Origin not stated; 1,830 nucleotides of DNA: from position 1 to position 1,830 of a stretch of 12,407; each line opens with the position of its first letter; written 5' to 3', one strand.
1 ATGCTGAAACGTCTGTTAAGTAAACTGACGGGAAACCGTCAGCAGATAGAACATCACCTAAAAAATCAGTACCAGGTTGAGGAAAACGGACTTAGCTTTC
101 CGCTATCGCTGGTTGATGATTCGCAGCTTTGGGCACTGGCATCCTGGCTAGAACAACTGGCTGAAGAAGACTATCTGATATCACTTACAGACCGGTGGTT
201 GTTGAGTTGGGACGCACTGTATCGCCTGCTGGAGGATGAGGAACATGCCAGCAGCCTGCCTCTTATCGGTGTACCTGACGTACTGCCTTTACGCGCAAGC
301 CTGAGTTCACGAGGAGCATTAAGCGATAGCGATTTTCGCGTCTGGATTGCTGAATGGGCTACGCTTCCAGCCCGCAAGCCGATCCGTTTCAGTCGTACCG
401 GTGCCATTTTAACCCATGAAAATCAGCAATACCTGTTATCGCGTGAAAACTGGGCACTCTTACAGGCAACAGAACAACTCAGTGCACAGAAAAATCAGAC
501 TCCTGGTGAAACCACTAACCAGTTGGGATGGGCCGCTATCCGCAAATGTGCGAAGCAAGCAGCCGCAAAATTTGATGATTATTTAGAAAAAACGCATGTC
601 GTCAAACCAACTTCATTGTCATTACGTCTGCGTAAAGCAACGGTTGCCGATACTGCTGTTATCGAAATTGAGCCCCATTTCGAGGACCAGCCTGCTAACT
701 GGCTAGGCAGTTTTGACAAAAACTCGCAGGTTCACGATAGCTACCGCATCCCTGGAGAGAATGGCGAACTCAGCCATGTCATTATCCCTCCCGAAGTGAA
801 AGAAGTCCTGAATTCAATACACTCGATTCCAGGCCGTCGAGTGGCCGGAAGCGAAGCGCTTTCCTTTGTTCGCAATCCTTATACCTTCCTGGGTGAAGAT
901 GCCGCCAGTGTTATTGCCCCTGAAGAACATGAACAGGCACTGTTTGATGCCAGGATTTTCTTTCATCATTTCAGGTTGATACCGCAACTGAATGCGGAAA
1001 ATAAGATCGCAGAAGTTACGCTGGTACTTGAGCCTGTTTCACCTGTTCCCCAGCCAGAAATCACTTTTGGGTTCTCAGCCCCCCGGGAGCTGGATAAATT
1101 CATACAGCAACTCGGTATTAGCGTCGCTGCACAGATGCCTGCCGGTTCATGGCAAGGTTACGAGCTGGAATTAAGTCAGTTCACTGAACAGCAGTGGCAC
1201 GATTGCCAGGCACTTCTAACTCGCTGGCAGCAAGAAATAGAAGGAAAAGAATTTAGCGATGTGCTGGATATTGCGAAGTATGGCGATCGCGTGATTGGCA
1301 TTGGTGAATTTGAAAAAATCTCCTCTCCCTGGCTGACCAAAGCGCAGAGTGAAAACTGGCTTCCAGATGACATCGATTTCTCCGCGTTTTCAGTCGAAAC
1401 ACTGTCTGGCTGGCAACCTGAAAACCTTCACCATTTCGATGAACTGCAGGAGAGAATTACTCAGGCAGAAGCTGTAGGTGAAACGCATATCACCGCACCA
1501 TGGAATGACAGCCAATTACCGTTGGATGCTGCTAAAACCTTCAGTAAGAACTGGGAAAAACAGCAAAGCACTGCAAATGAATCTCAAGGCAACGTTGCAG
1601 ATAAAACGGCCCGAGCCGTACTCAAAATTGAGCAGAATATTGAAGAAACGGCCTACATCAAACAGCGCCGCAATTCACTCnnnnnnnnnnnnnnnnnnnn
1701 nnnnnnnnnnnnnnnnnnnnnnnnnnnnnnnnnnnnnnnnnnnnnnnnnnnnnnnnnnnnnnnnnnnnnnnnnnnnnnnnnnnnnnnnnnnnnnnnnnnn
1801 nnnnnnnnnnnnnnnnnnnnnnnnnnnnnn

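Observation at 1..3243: Stand-alone SNF2-family helicase with a large unassigned N-terminal half, carried as island cargo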

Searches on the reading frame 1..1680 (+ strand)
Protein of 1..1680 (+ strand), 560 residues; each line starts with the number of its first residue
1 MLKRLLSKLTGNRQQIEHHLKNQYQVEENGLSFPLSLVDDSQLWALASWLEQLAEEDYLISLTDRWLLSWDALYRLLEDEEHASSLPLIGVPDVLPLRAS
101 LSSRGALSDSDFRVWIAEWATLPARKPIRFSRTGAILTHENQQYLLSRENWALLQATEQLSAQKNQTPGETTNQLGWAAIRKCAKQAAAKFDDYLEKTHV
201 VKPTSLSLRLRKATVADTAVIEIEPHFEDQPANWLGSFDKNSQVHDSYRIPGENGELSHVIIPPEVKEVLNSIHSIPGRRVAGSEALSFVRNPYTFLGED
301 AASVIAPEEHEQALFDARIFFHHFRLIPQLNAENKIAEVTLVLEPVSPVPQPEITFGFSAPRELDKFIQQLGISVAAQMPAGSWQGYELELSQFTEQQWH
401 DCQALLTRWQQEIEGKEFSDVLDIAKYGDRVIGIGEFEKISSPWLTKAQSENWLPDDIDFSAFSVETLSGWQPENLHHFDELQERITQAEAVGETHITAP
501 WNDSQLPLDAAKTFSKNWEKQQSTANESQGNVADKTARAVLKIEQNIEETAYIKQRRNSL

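Call 29: search_solved_structures(query=window:1-1680:+, max_evalue=10)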
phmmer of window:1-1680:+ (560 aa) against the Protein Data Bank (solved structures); distinct sequences matched with E-value up to 10: 5.
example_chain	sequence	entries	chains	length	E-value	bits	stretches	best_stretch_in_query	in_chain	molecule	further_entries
8qy7_A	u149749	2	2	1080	0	1205.9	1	1-560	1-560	DEAD/DEAH box helicase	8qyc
3akc_A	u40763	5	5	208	1.1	11.1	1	248-311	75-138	Cytidylate kinase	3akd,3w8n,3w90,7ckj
8sxi_C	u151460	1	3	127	1.1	11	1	165-222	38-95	b12 Heavy Chain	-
9pzb_H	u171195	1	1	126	1.6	10.5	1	165-224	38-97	E8K Fab heavy chaun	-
6um7_J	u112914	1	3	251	1.7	10.4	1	165-221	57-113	DH270.mu1 Fab Heavy Chain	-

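Call 30: find_homologous_proteins(query=window:1-1560:+, max_evalue=0.001)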
Query window:1-1560:+ (520 aa): 17 proteins with E <= 0.001 among 8000 candidates.
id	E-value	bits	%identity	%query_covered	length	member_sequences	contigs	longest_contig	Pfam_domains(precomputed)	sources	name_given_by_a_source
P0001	0.0e+0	1044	87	100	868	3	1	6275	PF00176.30,PF04851.22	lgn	-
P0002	3.3e-285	965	91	90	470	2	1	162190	-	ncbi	-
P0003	4.4e-261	885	87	85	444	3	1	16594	-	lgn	-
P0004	1.9e-231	787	89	75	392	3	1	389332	-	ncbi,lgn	-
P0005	1.8e-216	738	87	72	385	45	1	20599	-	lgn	-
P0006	3.7e-182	625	54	100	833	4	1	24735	PF00176.30,PF04851.22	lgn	-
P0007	7.1e-149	515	48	97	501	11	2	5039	-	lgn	-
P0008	8.4e-128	445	43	100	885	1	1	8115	PF00176.30,PF04851.22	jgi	-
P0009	8.8e-125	435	44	92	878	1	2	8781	PF00176.30,PF04851.22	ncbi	ncbi:UNVERIFIED_CONTAM: SNF2-related protein, partial [Aeromonas salmonicida]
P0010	8.8e-125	435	44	92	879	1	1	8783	PF00176.30,PF04851.22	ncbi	ncbi:UNVERIFIED_CONTAM: SNF2-related protein, partial [Aeromonas salmonicida]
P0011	1.5e-123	431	49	79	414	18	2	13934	-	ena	-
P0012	4.5e-107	377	85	38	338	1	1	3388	-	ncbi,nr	ncbi:MAG: hypothetical protein E7E83_11145, partial [Enterobacter ludwigii]|nr:hypothetical protein 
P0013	3.2e-96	341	48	64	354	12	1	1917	-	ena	-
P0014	2.2e-85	305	48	60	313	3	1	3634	-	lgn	-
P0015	8.9e-85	303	48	56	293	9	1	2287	-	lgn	-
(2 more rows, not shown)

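Call 48: search_protein_representatives(protein=window:1-1560:+)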
Query: 520 residues. Proteins with E-value up to 0.001 (for the whole library): 373; up to 1e-10: 213; up to 1e-30: 110. The best 150 are listed.
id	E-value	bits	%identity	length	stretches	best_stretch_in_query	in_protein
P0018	6.5e-122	424.3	47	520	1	1-416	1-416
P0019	1.8e-103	363.4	38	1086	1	2-520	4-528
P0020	1.0e-89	318.1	84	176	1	1-176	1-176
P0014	7.1e-86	305.4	49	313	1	9-308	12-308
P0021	4.2e-77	276.4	34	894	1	59-513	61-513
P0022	1.1e-69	251.9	33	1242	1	46-512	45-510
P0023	1.3e-69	251.7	98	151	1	48-168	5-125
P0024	2.1e-69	251.0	37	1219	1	48-502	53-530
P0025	1.8e-68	248.0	34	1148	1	24-457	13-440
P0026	2.9e-68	247.3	32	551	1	45-511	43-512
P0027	8.6e-66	239.1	35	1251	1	47-513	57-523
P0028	3.8e-63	230.4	33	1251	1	47-513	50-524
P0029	4.0e-62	227.0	33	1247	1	23-505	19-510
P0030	2.7e-60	221.0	32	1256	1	41-511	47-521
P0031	6.5e-60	219.7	30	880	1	46-516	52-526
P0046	4.3e-56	207.1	31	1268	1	40-457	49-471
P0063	1.1e-50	189.2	31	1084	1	45-513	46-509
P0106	2.0e-39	152.1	26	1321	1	39-458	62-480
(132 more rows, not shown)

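Call 50: predict_structure(alignment_id=A1)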
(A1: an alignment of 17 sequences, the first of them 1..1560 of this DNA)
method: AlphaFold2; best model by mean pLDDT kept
length: 520 residues; sequences in the alignment: 17
mean_pLDDT: 78.8   pTM: 0.59
mean pLDDT of the five models: 78.8, 78.3, 77.6, 74.9, 74.4
residues with pLDDT >= 90: 172; 70-90: 238; 50-70: 67; < 50: 43
segments of 3 or more residues with pLDDT < 50: 418-460
pLDDT, mean of each block of 10 residues (from residue 1): 73 77 93 90 88 92 93 93 89 94 92 94 86 93 94 95 90 91 93 90 72 64 74 72 77 78 79 66 57 62 66 76 87 88 83 89 89 77 75 82 91 66 39 26 33 40 62 83 94 90 86 78
secondary structure, 60 per line:
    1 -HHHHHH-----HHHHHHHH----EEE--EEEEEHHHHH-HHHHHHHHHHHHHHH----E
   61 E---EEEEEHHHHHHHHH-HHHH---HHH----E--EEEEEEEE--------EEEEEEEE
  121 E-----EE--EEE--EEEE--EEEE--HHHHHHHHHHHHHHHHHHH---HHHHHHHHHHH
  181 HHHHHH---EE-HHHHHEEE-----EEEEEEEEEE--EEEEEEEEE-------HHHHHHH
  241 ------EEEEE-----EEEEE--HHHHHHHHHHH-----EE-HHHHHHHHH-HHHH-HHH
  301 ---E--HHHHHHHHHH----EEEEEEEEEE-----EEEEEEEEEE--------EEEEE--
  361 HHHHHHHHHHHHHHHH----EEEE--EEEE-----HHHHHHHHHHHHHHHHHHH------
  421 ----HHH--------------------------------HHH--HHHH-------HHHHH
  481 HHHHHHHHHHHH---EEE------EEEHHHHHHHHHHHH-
elements in order: H2-7 H13-20 E25-27 E30-34 H35-39 H41-55 E65-69 H70-78 H80-83 E97-104 E113-121 E131-133 E136-139 E142-145 H148-166 H170-186 H193-197 E198-200 E206-215 E218-226 H234-240 E247-251 E257-261 H264-274 H283-291 H293-296 H307-316 E321-330 E336-345 E354-358 H361-376 E381-384 E387-390 H396-414 H465-468 H476-492 E496-498 E505-507 H508-519

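Call 52: search_protein_families(library=pfam, proteins=[P0019, P0022, P0024, P0025, P0027, P0046, P0063, P0106], max_evalue=0.001)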
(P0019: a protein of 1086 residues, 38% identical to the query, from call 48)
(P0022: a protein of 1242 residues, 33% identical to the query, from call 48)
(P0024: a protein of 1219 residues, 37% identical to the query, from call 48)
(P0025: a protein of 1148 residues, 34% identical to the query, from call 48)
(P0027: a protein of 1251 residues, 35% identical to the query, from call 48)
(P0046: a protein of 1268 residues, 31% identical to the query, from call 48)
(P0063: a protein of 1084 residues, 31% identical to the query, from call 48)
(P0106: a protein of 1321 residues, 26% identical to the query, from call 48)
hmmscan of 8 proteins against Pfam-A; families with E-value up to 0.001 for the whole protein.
P0019 (1086 aa): 4 families
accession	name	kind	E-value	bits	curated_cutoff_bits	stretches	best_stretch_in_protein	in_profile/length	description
PF00176.29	SNF2-rel_dom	-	1.9e-57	195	24.9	1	593-902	1-288/290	SNF2-related domain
PF00271.37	Helicase_C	-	2.1e-14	54.2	23.5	1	926-1035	7-110/110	Helicase conserved C-terminal domain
PF04851.21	ResIII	-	8.3e-09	36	22.5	1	600-773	11-162/164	Type III restriction enzyme, res subunit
PF00270.35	DEAD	-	4.9e-05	23.6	26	1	617-748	19-132/167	DEAD/DEAH box helicase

P0022 (1242 aa): 5 families
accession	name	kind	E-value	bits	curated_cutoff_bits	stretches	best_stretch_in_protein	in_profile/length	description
PF00176.29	SNF2-rel_dom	-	4.3e-61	207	24.9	1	589-905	1-289/290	SNF2-related domain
PF00271.37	Helicase_C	-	1.9e-19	70.4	23.5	1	928-1039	4-110/110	Helicase conserved C-terminal domain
PF04471.18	Mrr_cat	-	1e-15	58.3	21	1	1113-1228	3-115/115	Restriction endonuclease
PF04851.21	ResIII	-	4.3e-10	40.2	22.5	1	585-771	3-163/164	Type III restriction enzyme, res subunit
PF13156.12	Mrr_cat_2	-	0.00023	21.5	22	1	1125-1209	12-93/127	Restriction endonuclease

P0024 (1219 aa): 6 families
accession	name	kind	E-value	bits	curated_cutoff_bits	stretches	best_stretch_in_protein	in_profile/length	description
PF00176.29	SNF2-rel_dom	-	1.4e-67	228.3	24.9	1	619-928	1-288/290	SNF2-related domain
PF00271.37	Helicase_C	-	9.3e-17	61.7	23.5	1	951-1063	7-110/110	Helicase conserved C-terminal domain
PF14279.12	HNH_5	-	5.9e-11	42.6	27.5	1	1171-1218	1-46/56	HNH endonuclease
PF04851.21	ResIII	-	9.4e-11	42.3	22.5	1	616-798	4-163/164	Type III restriction enzyme, res subunit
PF01844.29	HNH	-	1.5e-10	41.5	21.4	1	1171-1217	1-46/47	HNH endonuclease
PF00270.35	DEAD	-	1.4e-05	25.3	26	0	641-774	17-132/167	DEAD/DEAH box helicase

P0025 (1148 aa): 4 families
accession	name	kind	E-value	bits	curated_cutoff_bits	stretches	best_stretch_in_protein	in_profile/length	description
PF00176.29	SNF2-rel_dom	-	1.9e-61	208.1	24.9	1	571-867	1-288/290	SNF2-related domain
PF00271.37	Helicase_C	-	4.5e-15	56.3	23.5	1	881-1000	2-110/110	Helicase conserved C-terminal domain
PF04851.21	ResIII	-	1.7e-09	38.2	22.5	1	567-748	3-163/164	Type III restriction enzyme, res subunit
PF00270.35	DEAD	-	7.7e-06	26.2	26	1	594-724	18-132/167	DEAD/DEAH box helicase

P0027 (1251 aa): 4 families
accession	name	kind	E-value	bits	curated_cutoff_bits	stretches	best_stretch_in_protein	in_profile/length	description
PF00176.29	SNF2-rel_dom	-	3.8e-61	207.2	24.9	1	600-902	1-289/290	SNF2-related domain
PF04471.18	Mrr_cat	-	2.1e-15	57.3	21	1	1119-1234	4-114/115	Restriction endonuclease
PF00271.37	Helicase_C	-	7.4e-12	45.9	23.5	1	924-1044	3-110/110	Helicase conserved C-terminal domain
PF04851.21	ResIII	-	4.7e-05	23.8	22.5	1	617-779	21-163/164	Type III restriction enzyme, res subunit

P0046 (1268 aa): 5 families
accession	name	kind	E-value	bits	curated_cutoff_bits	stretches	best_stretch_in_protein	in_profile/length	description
PF00176.29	SNF2-rel_dom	-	6.4e-58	196.6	24.9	1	610-920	1-286/290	SNF2-related domain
PF04471.18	Mrr_cat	-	3e-16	60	21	1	1136-1257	1-115/115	Restriction endonuclease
PF00271.37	Helicase_C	-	6.7e-15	55.7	23.5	1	951-1064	5-110/110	Helicase conserved C-terminal domain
PF04851.21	ResIII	-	2.3e-08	34.6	22.5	1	607-788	4-163/164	Type III restriction enzyme, res subunit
PF13156.12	Mrr_cat_2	-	5.1e-05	23.6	22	1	1149-1256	11-113/127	Restriction endonuclease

P0063 (1084 aa): 3 families
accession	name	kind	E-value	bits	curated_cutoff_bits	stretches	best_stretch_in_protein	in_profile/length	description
PF00176.29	SNF2-rel_dom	-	3.3e-60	204.1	24.9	1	583-891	1-288/290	SNF2-related domain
PF00271.37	Helicase_C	-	2e-13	51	23.5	1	927-1031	14-110/110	Helicase conserved C-terminal domain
PF04851.21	ResIII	-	6.9e-08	33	22.5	1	606-762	27-163/164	Type III restriction enzyme, res subunit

P0106 (1321 aa): 5 families
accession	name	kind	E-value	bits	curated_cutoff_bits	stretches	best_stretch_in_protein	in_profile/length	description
PF00176.29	SNF2-rel_dom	-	8.5e-52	176.5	24.9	1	661-974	1-286/290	SNF2-related domain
PF00271.37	Helicase_C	-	1.9e-14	54.3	23.5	1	1002-1111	4-110/110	Helicase conserved C-terminal domain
PF04471.18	Mrr_cat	-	5.1e-11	43.2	21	1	1185-1302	2-115/115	Restriction endonuclease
PF04851.21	ResIII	-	6.9e-07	29.8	22.5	1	668-839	14-163/164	Type III restriction enzyme, res subunit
PF00270.35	DEAD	-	6.6e-05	23.1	26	1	684-815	18-132/167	DEAD/DEAH box helicase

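Call 53: fold_search(model_id=the predicted structure, library=pdb)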
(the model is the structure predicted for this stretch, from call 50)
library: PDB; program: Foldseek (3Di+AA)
matches with E <= 10: 650; with E <= 0.001: 1
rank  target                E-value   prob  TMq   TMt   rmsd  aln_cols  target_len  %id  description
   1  8qy7                  4.1e-64  1.00  0.63  0.39   4.5       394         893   96  Zorya anti-bacteriophage defense system ZorD apo form (released 2024-11-06)
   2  9rn1_M                6.8e-02  0.09  0.07  0.11  21.9       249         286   10  Structure of BAF-nucleosome complex with OCT4-SOX2 at SHL+6 in ADP-bound state, BAF47 bound to ATPase lobe 2 (released 2026-02-11)
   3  9rl4_M                9.9e-02  0.06  0.07  0.11  25.4       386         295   12  Structure of BAF in complex with OCT4-SOX2-bound nucleosome - SHL-6 (released 2026-02-11)
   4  6lth_M                1.1e-01  0.08  0.07  0.12  22.3       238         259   10  Structure of human BAF Base module (released 2020-02-12)
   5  5obv                  1.6e-01  0.08  0.07  0.07  21.7       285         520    9  Mycoplasma genitalium DnaK deletion mutant lacking SBDalpha in complex with ADP and Pi. (released 2018-05-09)
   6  6ltj_M                1.7e-01  0.07  0.07  0.11  22.3       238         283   10  Structure of nucleosome-bound human BAF complex (released 2020-02-12)
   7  6xg8_A                1.8e-01  0.08  0.10  0.12  20.2       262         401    8  ISCth4 transposase, pre-cleaved complex, PCC (released 2020-10-14)
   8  3rpq_B                2.0e-01  0.82  0.10  0.21   6.3        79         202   10  Domain-domain flexibility leads to allostery within the camp receptor protein (CRP) (released 2012-05-02)
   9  8qqi_B                3.3e-01  0.08  0.08  0.10  19.3       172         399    8  E.coli DNA gyrase in complex with 217 bp substrate DNA and LEI-800 (released 2024-06-19)
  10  9rae_B                3.9e-01  0.03  0.06  0.07  21.4       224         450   13  PhiC31 integrase-attL complex: P'-bound subregion (released 2026-02-11)
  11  6v8o_Q                4.3e-01  0.04  0.06  0.10  21.7       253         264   10  RSC core (released 2020-01-15)
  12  2zrc                  4.8e-01  0.12  0.09  0.13  17.3       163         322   15  MsRecA Q196N Form IV (released 2008-12-09)
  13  6c15_A                4.8e-01  0.03  0.07  0.10  20.3       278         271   11  CD1c in complex with phosphatidylcholine (released 2018-03-21)
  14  6fbk_A                5.1e-01  0.28  0.09  0.34   7.9        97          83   13  Crystal structure of the human WNK2 CCT-like 1 domain in complex with a WNK1 RFXV peptide (released 2018-01-24)
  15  2ys3_MODEL_1_A        5.1e-01  0.18  0.12  0.33  13.7       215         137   10  Solution structure of the PH domain of Kindlin-3 from human (released 2007-10-09)
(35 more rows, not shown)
